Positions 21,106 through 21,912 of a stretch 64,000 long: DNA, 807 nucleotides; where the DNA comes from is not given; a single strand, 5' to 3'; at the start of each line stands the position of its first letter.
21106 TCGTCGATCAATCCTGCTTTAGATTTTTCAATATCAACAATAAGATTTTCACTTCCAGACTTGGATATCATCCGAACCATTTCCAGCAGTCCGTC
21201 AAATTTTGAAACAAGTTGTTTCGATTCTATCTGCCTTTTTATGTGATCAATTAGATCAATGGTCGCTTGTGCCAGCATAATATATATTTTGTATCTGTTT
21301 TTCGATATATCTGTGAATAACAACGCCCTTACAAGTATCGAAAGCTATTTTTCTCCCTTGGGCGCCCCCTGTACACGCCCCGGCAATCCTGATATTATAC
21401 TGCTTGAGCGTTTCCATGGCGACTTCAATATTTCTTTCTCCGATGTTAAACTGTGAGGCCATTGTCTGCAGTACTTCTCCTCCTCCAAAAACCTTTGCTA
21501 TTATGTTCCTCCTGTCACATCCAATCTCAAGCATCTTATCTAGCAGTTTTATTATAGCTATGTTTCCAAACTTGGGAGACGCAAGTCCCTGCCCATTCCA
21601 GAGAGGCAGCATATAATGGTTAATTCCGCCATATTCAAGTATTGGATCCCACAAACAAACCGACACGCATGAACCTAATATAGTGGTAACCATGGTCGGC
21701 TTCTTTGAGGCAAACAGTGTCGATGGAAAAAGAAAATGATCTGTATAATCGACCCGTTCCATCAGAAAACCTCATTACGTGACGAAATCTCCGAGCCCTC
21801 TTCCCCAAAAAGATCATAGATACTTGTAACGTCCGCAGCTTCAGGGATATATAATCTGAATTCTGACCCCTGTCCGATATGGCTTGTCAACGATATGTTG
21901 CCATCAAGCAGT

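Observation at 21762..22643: Histidine-kinase paralog lacking the phospho-acceptor His (H->N), wedged between cheA and cheD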

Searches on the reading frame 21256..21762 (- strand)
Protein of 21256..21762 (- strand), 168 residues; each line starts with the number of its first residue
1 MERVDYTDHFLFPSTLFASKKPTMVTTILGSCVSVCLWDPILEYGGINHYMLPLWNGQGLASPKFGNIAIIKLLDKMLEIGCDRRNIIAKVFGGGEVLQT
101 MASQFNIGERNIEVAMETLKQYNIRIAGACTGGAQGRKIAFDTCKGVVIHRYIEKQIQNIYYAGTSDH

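Call 3: search_protein_families(library=pfam, proteins=[window:21256-21762:-], max_evalue=0.01)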
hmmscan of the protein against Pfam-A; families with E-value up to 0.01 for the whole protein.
window:21256-21762:- (168 aa): 1 family
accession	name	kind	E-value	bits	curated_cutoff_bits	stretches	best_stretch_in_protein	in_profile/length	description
PF03975.18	CheD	-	3.4e-24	85.5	25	1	51-149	1-105/108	CheD chemotactic sensory transduction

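Call 70: search_solved_structures(query=window:21256-21762:-, max_evalue=0.001, show_alignments=2)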
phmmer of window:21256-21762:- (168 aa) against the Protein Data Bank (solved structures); distinct sequences matched with E-value up to 0.001: 1.
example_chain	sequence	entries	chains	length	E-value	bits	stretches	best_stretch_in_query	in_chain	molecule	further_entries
2f9z_C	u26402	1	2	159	5.6e-19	71.8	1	20-151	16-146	PROTEIN (chemotaxis methylation protein)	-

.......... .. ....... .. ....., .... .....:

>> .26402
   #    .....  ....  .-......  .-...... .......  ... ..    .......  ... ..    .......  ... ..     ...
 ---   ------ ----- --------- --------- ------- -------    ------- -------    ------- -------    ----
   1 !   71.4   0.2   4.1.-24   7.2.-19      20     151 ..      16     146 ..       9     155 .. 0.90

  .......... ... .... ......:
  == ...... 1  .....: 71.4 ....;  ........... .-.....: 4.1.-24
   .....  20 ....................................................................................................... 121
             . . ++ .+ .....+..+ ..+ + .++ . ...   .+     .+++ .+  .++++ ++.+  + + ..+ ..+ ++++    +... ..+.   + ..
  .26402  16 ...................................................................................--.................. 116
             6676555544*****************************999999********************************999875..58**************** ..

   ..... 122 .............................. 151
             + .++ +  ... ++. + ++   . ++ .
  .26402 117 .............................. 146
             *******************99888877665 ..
